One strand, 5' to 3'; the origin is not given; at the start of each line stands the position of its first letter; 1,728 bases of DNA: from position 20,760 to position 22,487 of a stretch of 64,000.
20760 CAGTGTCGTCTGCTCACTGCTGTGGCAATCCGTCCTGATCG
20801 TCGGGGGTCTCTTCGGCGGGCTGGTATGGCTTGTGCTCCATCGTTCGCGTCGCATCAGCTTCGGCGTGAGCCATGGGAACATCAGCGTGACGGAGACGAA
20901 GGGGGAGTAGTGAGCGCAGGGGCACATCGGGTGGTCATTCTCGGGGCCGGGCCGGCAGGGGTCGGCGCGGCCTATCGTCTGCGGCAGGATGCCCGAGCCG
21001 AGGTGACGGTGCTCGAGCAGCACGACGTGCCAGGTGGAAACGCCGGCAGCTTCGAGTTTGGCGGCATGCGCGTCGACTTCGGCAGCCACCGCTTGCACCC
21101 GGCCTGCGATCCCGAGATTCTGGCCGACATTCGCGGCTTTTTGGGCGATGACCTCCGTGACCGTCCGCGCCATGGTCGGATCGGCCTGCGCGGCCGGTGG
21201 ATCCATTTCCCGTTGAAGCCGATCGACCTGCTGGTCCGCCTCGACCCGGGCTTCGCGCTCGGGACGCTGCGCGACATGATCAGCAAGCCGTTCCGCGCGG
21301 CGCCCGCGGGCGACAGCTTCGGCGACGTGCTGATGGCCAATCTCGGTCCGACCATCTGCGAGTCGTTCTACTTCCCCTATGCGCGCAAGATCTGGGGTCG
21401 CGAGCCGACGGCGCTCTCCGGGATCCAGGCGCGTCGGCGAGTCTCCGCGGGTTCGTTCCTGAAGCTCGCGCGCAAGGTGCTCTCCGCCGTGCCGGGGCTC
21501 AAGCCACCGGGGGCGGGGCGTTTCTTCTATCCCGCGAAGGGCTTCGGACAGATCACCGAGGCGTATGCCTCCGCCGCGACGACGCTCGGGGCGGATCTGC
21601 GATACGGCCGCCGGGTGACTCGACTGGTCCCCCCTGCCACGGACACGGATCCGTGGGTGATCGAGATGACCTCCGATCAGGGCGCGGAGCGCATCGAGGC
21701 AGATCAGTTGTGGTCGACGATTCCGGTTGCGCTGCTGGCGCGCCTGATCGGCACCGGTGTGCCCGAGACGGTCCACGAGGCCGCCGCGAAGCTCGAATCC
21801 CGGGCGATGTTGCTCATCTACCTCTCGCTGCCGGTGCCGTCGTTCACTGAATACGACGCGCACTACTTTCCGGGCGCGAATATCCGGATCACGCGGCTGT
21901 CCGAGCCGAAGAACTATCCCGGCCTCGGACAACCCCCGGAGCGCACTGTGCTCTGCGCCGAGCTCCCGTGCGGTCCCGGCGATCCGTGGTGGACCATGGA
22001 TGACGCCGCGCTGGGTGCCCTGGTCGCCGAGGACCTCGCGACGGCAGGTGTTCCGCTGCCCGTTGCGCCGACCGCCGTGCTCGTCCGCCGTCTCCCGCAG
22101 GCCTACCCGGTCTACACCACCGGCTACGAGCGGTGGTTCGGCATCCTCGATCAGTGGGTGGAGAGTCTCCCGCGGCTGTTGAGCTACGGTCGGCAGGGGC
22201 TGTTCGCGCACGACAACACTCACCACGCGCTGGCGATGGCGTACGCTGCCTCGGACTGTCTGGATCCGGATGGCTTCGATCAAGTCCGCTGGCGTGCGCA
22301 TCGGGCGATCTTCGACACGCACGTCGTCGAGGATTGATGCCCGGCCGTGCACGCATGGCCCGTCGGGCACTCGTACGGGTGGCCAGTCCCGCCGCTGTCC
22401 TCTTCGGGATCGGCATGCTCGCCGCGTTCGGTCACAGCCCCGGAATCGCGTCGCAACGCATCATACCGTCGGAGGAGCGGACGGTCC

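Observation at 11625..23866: Arn-/Pmt-like polyprenyl-phosphate glycosylation parts list built around two GH30-like paralogues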

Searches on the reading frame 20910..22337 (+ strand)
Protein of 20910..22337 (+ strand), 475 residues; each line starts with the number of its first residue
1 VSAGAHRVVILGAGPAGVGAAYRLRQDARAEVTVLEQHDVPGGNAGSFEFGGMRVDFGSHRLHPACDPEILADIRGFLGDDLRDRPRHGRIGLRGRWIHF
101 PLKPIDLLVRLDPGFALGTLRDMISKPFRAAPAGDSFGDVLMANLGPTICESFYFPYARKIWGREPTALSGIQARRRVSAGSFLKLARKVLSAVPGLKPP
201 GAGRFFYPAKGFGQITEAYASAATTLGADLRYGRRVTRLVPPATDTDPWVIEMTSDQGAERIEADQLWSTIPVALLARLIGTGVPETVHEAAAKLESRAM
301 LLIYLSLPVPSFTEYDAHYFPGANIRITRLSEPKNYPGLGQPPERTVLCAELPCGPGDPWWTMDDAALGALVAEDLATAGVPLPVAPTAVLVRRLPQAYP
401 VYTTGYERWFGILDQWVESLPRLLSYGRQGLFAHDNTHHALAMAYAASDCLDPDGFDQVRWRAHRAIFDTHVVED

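Call 4: search_protein_families(library=pfam, proteins=[window:20910-22337:+], max_evalue=0.01)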
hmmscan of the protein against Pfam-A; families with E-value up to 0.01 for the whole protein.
window:20910-22337:+ (475 aa): 9 families
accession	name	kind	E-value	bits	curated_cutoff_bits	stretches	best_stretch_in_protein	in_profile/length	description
PF01593.30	Amino_oxidase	-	1.2e-18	68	19.8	1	16-404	2-397/443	Flavin containing amine oxidoreductase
PF13450.12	NAD_binding_8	-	1.1e-14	54.9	21.9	1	10-65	1-55/68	NAD(P)-binding Rossmann-like domain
PF01266.30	DAO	-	1.4e-11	45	27.9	1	7-259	1-191/353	FAD dependent oxidoreductase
PF07992.20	Pyr_redox_2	-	1.9e-05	24.7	26.1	1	7-40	2-35/291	Pyridine nucleotide-disulphide oxidoreductase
PF01946.23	Thi4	-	6.4e-05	22.7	26.2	1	8-46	20-58/235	Thi4 family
PF13738.12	Pyr_redox_3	-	0.0013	18.5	30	1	9-40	1-32/305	Pyridine nucleotide-disulphide oxidoreductase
PF12831.13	FAD_oxidored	-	0.0029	17.4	27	1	8-47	2-40/416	FAD dependent oxidoreductase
PF03486.20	HI0933_like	-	0.0067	16.3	50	0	7-42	2-36/244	HI0933-like protein Rossmann domain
PF00890.30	FAD_binding_2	-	0.0079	15.9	20.4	0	8-45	2-38/414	FAD binding domain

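Call 5: search_protein_families(library=ncbifam, proteins=[window:20910-22337:+], max_evalue=0.01)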
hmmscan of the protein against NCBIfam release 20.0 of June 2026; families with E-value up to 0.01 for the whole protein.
window:20910-22337:+ (475 aa): 33 families (the best 25 are shown)
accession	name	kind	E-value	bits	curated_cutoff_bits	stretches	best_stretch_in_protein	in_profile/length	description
NF005547.0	PRK07208.1-3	equivalog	5.6e-67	226.5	380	1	6-460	5-450/465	hypothetical protein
NF005548.0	PRK07208.1-4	equivalog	2.4e-56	191.4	389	1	6-449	4-449/488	hypothetical protein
NF005545.0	PRK07208.1-1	equivalog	6.8e-42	143.5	451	1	7-444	9-454/504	hypothetical protein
NF005546.0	PRK07208.1-2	equivalog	1.2e-38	133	418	2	85-452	114-503/527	hypothetical protein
NF005549.0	PRK07208.1-5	equivalog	1.4e-21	76.5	587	3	6-63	5-65/534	hypothetical protein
NF005560.0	PRK07233.1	equivalog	1.9e-14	53.3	252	2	7-56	2-50/435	hypothetical protein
TIGR02734.1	crtI_fam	subfamily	1.9e-11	43.4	238.1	1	8-84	1-73/504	phytoene desaturase family protein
TIGR03467.1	HpnE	equivalog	4.6e-11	42.7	283.05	1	8-66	1-60/430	hydroxysqualene dehydroxylase HpnE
NF008841.0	PRK11883.1-1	equivalog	9.4e-10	38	517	1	6-59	4-59/453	protoporphyrinogen oxidase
TIGR02733.1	desat_CrtD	equivalog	8e-08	31.4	549.7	1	6-59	2-54/492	C-3',4' desaturase CrtD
NF058655.1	CrtID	equivalog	8.8e-08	31.4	640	1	8-58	1-50/478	bifunctional phytoene desaturase/3,4-desaturase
NF045637.1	carotdesatCrtDProt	equivalog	1.4e-07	30.5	580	1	8-58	1-50/485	1-hydroxycarotenoid 3,4-desaturase CrtD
TIGR02730.1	carot_isom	equivalog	7.1e-07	28.4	586.9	1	8-61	3-55/493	carotenoid isomerase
NF042421.1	hydcarot_desat_CrtD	equivalog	5.5e-06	25.1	500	1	7-59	3-54/487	1-hydroxycarotenoid 3,4-desaturase CrtD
TIGR01813.1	flavo_cyto_c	subfamily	2.3e-05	23.3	285.45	1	8-45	2-39/444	flavocytochrome c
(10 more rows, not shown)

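Call 12: search_solved_structures(query=window:20910-22337:+, max_evalue=0.01)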
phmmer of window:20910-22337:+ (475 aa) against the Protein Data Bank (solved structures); distinct sequences matched with E-value up to 0.01: 27.
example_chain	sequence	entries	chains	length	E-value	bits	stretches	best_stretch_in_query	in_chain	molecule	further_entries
4dsg_A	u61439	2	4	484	2.1e-12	50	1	7-283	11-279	UDP-galactopyranose mutase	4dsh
4u8l_A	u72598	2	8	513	2.4e-10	43.2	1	8-233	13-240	UDP-galactopyranose mutase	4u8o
3ute_A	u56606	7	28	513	3.9e-10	42.5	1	8-233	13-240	UDP-galactopyranose mutase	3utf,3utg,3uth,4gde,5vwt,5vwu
3uka_A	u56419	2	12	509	4e-10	42.5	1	8-233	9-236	UDP-galactopyranose mutase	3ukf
4u8i_A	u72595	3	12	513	4e-10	42.5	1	8-233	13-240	UDP-galactopyranose mutase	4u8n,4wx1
3ukl_A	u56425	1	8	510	4e-10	42.5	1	8-233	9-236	UDP-galactopyranose mutase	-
3ukq_A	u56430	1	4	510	4.1e-10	42.4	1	8-233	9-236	UDP-galactopyranose mutase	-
3ukp_A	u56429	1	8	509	4.1e-10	42.4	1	8-233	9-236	UDP-galactopyranose mutase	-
4u8m_A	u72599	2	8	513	4.1e-10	42.4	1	8-233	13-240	UDP-galactopyranose mutase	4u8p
3ukh_A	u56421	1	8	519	4.2e-10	42.4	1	8-233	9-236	UDP-galactopyranose mutase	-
4u8k_A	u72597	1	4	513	5.4e-10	42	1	8-233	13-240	UDP-galactopyranose mutase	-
3ukk_A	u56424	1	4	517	1.1e-09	41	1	8-233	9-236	UDP-galactopyranose mutase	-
4u8j_A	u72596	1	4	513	1.9e-09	40.2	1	8-233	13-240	UDP-galactopyranose mutase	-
5hhf_A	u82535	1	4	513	3.6e-09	39.3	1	8-233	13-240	UDP-galactopyranose mutase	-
2jae_A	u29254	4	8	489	3.2e-05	26.3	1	4-57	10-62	L-AMINO ACID OXIDASE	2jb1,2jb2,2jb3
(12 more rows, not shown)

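Call 33: search_solved_structures(query=A2, max_evalue=0.001, show_alignments=2)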
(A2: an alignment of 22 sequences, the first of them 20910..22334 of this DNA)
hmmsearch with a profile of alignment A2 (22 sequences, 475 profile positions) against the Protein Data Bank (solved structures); distinct sequences matched with E-value up to 0.001: 99 (the best 60 are shown).
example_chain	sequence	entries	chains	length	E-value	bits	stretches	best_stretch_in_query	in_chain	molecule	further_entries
4dsg_A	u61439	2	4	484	3.8e-20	75.5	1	4-352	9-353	UDP-galactopyranose mutase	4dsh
4u8i_A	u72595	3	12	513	7.4e-16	61.3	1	6-348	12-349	UDP-galactopyranose mutase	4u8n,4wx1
4u8l_A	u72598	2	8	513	9.8e-16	60.9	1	6-348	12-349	UDP-galactopyranose mutase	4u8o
3ute_A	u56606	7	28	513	1.4e-15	60.4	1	6-348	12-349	UDP-galactopyranose mutase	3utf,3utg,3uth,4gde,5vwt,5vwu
4u8k_A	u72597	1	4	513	2.3e-15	59.7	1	6-348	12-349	UDP-galactopyranose mutase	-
3uka_A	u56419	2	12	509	2.7e-15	59.5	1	6-345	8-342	UDP-galactopyranose mutase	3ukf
3ukl_A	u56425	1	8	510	2.7e-15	59.5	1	6-345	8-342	UDP-galactopyranose mutase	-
3ukh_A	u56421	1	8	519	2.8e-15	59.4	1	6-345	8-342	UDP-galactopyranose mutase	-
4u8j_A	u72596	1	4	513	8.5e-15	57.8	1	6-348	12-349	UDP-galactopyranose mutase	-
3ukq_A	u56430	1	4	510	8.7e-15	57.8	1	6-342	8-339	UDP-galactopyranose mutase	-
3ukk_A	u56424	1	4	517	1.3e-14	57.2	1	6-345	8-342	UDP-galactopyranose mutase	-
4u8m_A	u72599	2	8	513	1.4e-14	57.1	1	6-282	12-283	UDP-galactopyranose mutase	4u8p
3ukp_A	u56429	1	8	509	1.5e-14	57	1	6-282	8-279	UDP-galactopyranose mutase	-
5hhf_A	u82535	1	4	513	3.1e-14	55.9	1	6-348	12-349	UDP-galactopyranose mutase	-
1sez_A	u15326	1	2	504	3.8e-10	42.5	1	4-171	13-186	Protoporphyrinogen oxidase, mitochondrial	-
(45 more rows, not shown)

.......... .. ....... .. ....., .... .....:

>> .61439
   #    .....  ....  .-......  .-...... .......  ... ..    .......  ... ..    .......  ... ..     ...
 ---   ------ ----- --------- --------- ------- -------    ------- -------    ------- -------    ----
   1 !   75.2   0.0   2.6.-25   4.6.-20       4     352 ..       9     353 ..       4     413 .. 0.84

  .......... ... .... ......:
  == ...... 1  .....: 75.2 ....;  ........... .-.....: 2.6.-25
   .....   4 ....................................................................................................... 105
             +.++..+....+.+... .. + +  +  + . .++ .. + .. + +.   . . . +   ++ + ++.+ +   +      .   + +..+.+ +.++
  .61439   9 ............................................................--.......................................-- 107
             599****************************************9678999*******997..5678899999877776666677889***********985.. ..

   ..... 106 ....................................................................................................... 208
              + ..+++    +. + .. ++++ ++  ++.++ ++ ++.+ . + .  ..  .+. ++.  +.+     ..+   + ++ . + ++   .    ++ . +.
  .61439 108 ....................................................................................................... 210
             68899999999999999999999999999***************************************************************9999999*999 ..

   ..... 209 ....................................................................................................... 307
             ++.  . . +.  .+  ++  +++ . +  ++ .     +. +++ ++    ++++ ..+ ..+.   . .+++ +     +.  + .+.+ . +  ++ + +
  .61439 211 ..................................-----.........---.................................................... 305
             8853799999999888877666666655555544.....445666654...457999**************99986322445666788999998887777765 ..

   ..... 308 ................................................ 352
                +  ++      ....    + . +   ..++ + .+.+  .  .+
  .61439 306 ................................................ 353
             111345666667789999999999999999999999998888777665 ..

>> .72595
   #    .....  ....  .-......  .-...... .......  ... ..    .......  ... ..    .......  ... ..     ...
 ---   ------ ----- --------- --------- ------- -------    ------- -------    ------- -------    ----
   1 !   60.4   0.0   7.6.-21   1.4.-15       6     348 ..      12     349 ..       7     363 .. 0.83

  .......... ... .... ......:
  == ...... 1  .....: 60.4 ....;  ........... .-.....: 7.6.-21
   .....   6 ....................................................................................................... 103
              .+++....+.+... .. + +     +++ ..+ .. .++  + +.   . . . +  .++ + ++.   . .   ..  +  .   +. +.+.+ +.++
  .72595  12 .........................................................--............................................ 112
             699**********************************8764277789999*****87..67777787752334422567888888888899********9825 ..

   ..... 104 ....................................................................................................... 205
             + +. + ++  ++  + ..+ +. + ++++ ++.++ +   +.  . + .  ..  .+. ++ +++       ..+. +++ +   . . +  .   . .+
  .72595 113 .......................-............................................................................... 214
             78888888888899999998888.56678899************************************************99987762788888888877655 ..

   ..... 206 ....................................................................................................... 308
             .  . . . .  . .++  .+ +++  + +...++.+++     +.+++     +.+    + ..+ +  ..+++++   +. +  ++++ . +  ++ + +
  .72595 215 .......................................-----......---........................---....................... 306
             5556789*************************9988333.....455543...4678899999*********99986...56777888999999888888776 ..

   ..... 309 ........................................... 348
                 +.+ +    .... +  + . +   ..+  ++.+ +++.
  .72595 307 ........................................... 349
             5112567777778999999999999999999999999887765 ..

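Call 64: find_homologous_proteins(query=window:20910-22334:+, max_evalue=1e-10)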
Query window:20910-22334:+ (475 aa): 6980 proteins with E <= 1e-10 among 8000 candidates; the best 120 are listed.
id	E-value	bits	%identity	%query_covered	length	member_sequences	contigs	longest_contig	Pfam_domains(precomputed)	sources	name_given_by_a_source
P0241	0.0e+0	1055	95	100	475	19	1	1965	PF01266.31,PF01593.31,PF13450.13,PF07992.21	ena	-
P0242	1.5e-271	920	82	100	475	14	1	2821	PF01266.31,PF01593.31,PF13450.13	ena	-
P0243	6.3e-247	838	77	99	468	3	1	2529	PF01266.31,PF01593.31,PF13450.13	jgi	jgi:protoporphyrinogen oxidase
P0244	1.2e-244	831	76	100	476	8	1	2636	PF01266.31,PF01593.31,PF13450.13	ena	-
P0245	2.6e-244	830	77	99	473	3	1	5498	PF01266.31,PF01593.31,PF13450.13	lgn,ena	-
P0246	1.1e-243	828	76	100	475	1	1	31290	PF01946.24,PF01266.31,PF01593.31,PF13450.13,PF07992.21,PF12831.14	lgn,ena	-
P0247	3.1e-243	826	75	100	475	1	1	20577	PF01266.31,PF01593.31,PF13450.13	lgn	-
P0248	6.1e-243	825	75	100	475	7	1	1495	PF01266.31,PF01593.31,PF13450.13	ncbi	-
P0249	6.9e-242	822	77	99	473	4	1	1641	PF01266.31,PF01593.31,PF13450.13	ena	-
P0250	1.8e-241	820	76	100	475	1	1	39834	PF01266.31,PF01593.31,PF13450.13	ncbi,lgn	-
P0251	1.5e-240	817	75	99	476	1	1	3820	PF01266.31,PF01593.31,PF13450.13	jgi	jgi:protoporphyrinogen oxidase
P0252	2.9e-240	816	76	99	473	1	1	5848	PF01266.31,PF01593.31,PF13450.13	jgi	-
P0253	1.1e-239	815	75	99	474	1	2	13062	PF01266.31,PF01593.31,PF13450.13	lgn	-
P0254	2.3e-239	813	76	99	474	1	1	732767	PF01266.31,PF01593.31,PF13450.13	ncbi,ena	-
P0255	5.9e-239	812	76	99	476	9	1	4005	PF01266.31,PF01593.31,PF13450.13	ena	-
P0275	1.6e-230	784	72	100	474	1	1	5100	PF03275.20,PF01266.31,PF01593.31,PF13450.13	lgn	-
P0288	1.8e-221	754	71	99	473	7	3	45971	PF03275.20,PF01266.31,PF01593.31,PF13450.13,PF07992.21,PF12831.14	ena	-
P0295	7.3e-219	746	70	99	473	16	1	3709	PF03275.20,PF01266.31,PF01593.31,PF13450.13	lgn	-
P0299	7.0e-218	743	70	99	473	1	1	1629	PF03275.20,PF01266.31,PF01593.31,PF13450.13,PF07992.21,PF12831.14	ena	-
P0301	6.4e-217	739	69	99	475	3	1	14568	PF03275.20,PF01266.31,PF01593.31,PF13450.13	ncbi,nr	ncbi:MAG TPA: FAD-dependent oxidoreductase [Gemmatimonadales bacterium]|nr:FAD-dependent oxidoreduct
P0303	1.2e-216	739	69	99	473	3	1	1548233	PF03275.20,PF01266.31,PF01593.31,PF13450.13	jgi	jgi:protoporphyrinogen oxidase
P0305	5.7e-216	736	70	99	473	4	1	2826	PF03275.20,PF01266.31,PF01593.31,PF13450.13,PF07992.21,PF12831.14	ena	-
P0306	6.0e-216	736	69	99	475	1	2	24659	PF01946.24,PF03275.20,PF01266.31,PF01593.31,PF13450.13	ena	-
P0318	1.7e-213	728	68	100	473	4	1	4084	PF03275.20,PF01266.31,PF01593.31,PF13450.13,PF12831.14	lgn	-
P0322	2.1e-212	725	70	99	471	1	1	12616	PF03275.20,PF01266.31,PF01593.31,PF13450.13,PF12831.14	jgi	jgi:protoporphyrinogen oxidase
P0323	3.4e-212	724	69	99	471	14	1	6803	PF03275.20,PF01266.31,PF01593.31,PF13450.13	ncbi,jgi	jgi:protoporphyrinogen oxidase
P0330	7.9e-211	719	69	99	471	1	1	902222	PF01946.24,PF03275.20,PF01266.31,PF01593.31,PF13450.13,PF07992.21,PF12831.14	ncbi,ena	-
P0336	5.4e-210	717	66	100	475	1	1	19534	PF03275.20,PF01266.31,PF01593.31,PF13450.13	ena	-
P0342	2.9e-209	714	67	99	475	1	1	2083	PF03275.20,PF01266.31,PF01593.31,PF13450.13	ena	-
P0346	3.9e-208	710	68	99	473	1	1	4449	PF03275.20,PF01266.31,PF01593.31,PF13450.13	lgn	-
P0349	1.3e-207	709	67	99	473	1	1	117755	PF03275.20,PF01266.31,PF01593.31,PF13450.13,PF07992.21,PF12831.14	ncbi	-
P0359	1.7e-206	705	67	99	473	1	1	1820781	PF03275.20,PF01266.31,PF01593.31,PF13450.13,PF12831.14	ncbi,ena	-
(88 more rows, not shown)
